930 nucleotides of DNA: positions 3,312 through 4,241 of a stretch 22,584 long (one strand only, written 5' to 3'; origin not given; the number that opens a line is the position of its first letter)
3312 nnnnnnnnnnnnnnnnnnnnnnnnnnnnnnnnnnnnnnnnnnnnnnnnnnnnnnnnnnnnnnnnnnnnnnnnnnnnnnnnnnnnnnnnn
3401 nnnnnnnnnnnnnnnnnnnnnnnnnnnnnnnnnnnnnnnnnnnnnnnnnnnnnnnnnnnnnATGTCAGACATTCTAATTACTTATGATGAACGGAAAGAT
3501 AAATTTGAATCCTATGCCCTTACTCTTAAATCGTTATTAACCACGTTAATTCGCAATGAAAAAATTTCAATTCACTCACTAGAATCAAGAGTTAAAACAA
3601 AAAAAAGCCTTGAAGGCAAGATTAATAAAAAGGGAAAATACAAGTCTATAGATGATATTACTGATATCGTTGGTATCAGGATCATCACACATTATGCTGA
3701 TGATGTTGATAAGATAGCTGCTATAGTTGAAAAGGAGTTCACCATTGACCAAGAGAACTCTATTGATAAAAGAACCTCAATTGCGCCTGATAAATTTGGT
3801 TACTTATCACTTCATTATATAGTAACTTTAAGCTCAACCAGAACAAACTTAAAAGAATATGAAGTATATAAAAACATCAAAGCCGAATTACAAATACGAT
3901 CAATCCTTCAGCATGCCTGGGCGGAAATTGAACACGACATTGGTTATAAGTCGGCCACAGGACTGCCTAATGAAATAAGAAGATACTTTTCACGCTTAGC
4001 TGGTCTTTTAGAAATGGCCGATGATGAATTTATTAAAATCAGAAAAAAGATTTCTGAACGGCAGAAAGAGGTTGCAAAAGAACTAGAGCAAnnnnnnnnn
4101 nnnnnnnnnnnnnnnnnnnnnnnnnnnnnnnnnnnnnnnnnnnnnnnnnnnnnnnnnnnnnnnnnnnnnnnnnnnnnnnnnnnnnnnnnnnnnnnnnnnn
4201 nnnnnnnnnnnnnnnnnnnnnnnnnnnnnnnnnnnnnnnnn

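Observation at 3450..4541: Single-gene RelA/SpoT-fold cargo in the S-V slot: candidate fused toxSAS (CapRel-like) defence protein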

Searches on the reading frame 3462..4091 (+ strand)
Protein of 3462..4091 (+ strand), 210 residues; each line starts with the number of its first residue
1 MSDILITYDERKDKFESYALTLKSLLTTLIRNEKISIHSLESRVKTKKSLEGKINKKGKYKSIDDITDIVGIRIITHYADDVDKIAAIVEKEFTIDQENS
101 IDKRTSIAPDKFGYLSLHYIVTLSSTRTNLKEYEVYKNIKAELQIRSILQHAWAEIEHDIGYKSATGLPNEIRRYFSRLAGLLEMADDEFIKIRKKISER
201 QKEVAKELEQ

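Call 59: search_dna_similar(query=window:3462-4091:+, collection=plasmids, mode=protein, max_rows=40, rows=spread, max_evalue=0.001)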
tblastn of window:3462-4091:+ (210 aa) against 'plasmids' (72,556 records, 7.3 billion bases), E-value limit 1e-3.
Records with a match: 222; places in all: 237; records where one place covers at least 80% of the query: 65.
Best place of each record, by identity: <60% 222.
By first word of the organism name: Bacillus 120; Ralstonia 17; Clostridium 10; Rhizobium 10; Rhodococcus 8; Agrobacterium 5; Enterococcus 5; Klebsiella 4; Streptomyces 3; Staphylococcus 3; and 29 more.
By predicted mobility (MOB-suite, as given by PLSDB): conjugative 118; non-mobilizable 84; mobilizable 20.
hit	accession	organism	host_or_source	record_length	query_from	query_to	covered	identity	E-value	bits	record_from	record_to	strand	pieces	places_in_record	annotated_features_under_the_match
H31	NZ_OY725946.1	Bacteroides finegoldii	-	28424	3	210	99%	49.8%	3e-58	204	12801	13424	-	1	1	(p)ppGpp synthetase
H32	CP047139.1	Ralstonia solanacearum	Potato,Single cell,tuber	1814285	5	210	98%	37.7%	4e-35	137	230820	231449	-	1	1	hypothetical protein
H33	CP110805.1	Lysinibacillus sp. MHQ-1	pure culture,river water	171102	8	205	94%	36.3%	1e-29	122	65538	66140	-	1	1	none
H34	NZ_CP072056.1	Bacillus mycoides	cell culture,soil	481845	21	190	81%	36.8%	4e-24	106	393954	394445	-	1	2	hypothetical protein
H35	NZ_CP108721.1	Streptomyces sp. NBC_00998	-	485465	8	190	87%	31.7%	3e-23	103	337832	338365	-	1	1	hypothetical protein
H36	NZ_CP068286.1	Ralstonia syzygii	Musa balbisiana cultivar Kepok,banana ...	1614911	11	208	94%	28.0%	1e-7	59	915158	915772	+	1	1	record has no annotation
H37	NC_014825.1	Ruminococcus albus 7 = DSM 20455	-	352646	30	197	80%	29.9%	1e-11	70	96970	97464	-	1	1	GTP pyrophosphokinase family protein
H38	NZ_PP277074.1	Bacillus cereus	-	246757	37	207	81%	28.6%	4e-10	66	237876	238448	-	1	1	RelA/SpoT domain-containing protein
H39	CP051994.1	Staphylococcus aureus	Homo sapiens,respiratory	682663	36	202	80%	29.2%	4e-10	66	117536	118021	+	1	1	GTP pyrophosphokinase family protein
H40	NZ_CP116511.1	Enterococcus gallinarum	Bos taurus,whole organism,fecal sample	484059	31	202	82%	27.8%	5e-9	62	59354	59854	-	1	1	GTP pyrophosphokinase family protein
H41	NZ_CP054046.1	Yersinia massiliensis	-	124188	37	201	79%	28.3%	5e-7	57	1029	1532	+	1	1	RelA/SpoT domain-containing protein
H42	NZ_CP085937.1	Lachnospira eligens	-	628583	30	198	80%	27.1%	1e-5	52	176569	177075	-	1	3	GTP pyrophosphokinase family protein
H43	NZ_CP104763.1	Enterococcus raffinosus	-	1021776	34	197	78%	27.5%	2e-7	58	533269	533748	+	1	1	record has no annotation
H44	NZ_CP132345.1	Clostridium butyricum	Homo sapiens,Faeces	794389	9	202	92%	23.0%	6e-6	53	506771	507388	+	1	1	hypothetical protein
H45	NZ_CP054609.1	Paenibacillus cellulosilyticus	cell culture,soil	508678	42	199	75%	28.2%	1e-9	64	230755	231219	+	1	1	GTP pyrophosphokinase family protein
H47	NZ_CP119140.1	Neisseria gonorrhoeae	Homo sapiens,whole organism,blood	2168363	44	210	68%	30.3%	6e-8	81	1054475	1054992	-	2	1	none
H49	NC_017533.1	Pantoea ananatis AJ13355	-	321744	40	164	60%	32.8%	1e-6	56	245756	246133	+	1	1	RelA/SpoT domain-containing protein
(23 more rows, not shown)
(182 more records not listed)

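Call 60: get_annotated_region(hit=H41, flank=3500)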
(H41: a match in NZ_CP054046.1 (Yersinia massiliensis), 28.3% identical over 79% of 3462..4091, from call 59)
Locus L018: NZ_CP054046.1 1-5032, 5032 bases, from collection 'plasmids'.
description: Yersinia massiliensis strain 2011N-4075 plasmid unnamed1, complete sequence
organism: Yersinia massiliensis (NCBI taxid 419257)
taxonomy: Bacteria; Pseudomonadota; Gammaproteobacteria; Enterobacterales; Yersiniaceae; Yersinia; Yersinia massiliensis
host: -; source: -; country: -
typing (MOB-suite, as given by PLSDB): conjugative; replicon rep_cluster_1066; relaxase MOBC; mating-pair formation MPF_T
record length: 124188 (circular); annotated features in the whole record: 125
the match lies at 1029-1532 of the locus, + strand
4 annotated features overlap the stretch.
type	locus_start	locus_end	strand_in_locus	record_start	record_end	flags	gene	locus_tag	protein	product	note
CDS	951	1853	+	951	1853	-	-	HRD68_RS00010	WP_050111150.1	RelA/SpoT domain-containing protein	-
CDS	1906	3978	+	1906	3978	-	-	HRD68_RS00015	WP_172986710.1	conjugative transfer relaxase/helicase TraI domain-containing protein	-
CDS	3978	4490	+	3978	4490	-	-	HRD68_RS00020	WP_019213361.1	phospholipase D family protein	-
CDS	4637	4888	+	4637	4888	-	repA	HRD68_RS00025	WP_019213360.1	replication regulatory protein RepA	-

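Call 61: get_annotated_region(hit=H49, flank=3500)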
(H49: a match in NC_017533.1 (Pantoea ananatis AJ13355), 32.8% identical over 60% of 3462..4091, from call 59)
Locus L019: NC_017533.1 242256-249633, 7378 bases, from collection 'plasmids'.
description: Pantoea ananatis AJ13355 plasmid pEA320, complete sequence
organism: Pantoea ananatis AJ13355 (NCBI taxid 932677)
taxonomy: Bacteria; Pseudomonadota; Gammaproteobacteria; Enterobacterales; Erwiniaceae; Pantoea; Pantoea ananatis; Pantoea ananatis AJ13355
host: -; source: -; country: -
typing (MOB-suite, as given by PLSDB): non-mobilizable; replicon rep_cluster_1232
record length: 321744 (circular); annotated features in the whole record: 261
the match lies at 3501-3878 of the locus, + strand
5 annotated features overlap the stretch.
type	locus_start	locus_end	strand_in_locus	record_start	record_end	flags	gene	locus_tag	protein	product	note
CDS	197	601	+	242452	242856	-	-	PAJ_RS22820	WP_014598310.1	MBL fold metallo-hydrolase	-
CDS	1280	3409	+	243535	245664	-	-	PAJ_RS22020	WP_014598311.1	hypothetical protein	-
CDS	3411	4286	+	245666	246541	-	-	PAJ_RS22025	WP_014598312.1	RelA/SpoT domain-containing protein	-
CDS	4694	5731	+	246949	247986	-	-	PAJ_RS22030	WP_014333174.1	tyrosine-type recombinase/integrase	GO:0015074 - DNA integration [Evidence IEA]; GO:0006310 - DNA recombination [Evidence IEA]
CDS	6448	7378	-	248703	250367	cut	-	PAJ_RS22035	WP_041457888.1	methyl-accepting chemotaxis protein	GO:0007165 - signal transduction [Evidence IEA]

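Call 65: get_annotated_region(hit=H47, flank=3500)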
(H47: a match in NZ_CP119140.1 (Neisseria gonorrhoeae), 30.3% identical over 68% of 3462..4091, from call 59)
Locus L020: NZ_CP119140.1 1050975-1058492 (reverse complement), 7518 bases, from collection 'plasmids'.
description: Neisseria gonorrhoeae strain 2022NG-0076 plasmid p2022NG-0076_1, complete sequence
organism: Neisseria gonorrhoeae (NCBI taxid 485)
taxonomy: Bacteria; Pseudomonadota; Betaproteobacteria; Neisseriales; Neisseriaceae; Neisseria; Neisseria gonorrhoeae
host: -; source: Homo sapiens,whole organism,blood; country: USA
typing (MOB-suite, as given by PLSDB): non-mobilizable
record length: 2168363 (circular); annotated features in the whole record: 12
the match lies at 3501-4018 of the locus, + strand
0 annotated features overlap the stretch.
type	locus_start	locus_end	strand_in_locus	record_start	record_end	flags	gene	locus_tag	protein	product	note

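Call 67: search_protein_families(library=pfam, proteins=[L020:2305-3342:+, L020:3342-3713:+, L020:3713-4348:+], max_evalue=0.01)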
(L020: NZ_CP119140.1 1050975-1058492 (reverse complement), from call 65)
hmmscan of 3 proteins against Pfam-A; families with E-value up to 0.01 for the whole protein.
L020:2305-3342:+ (346 aa): 1 family
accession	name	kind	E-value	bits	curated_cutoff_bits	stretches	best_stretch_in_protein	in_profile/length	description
PF04245.18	NA37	-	6.9e-13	49.1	24.6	1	6-302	2-284/325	37-kD nucleoid-associated bacterial protein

L020:3342-3713:+ (124 aa): 1 family
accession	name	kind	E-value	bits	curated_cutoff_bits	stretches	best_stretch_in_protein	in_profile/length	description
PF04607.23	RelA_SpoT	-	3.9e-06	27.5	27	1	54-120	3-67/113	Region found in RelA / SpoT proteins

L020:3713-4348:+ (212 aa): 0 families

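Call 90: search_protein_families(library=padloc, proteins=[L020:3713-4348:+], max_evalue=0.001)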
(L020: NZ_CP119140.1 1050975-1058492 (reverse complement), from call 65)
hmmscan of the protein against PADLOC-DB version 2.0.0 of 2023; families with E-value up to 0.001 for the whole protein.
L020:3713-4348:+ (212 aa): 0 families
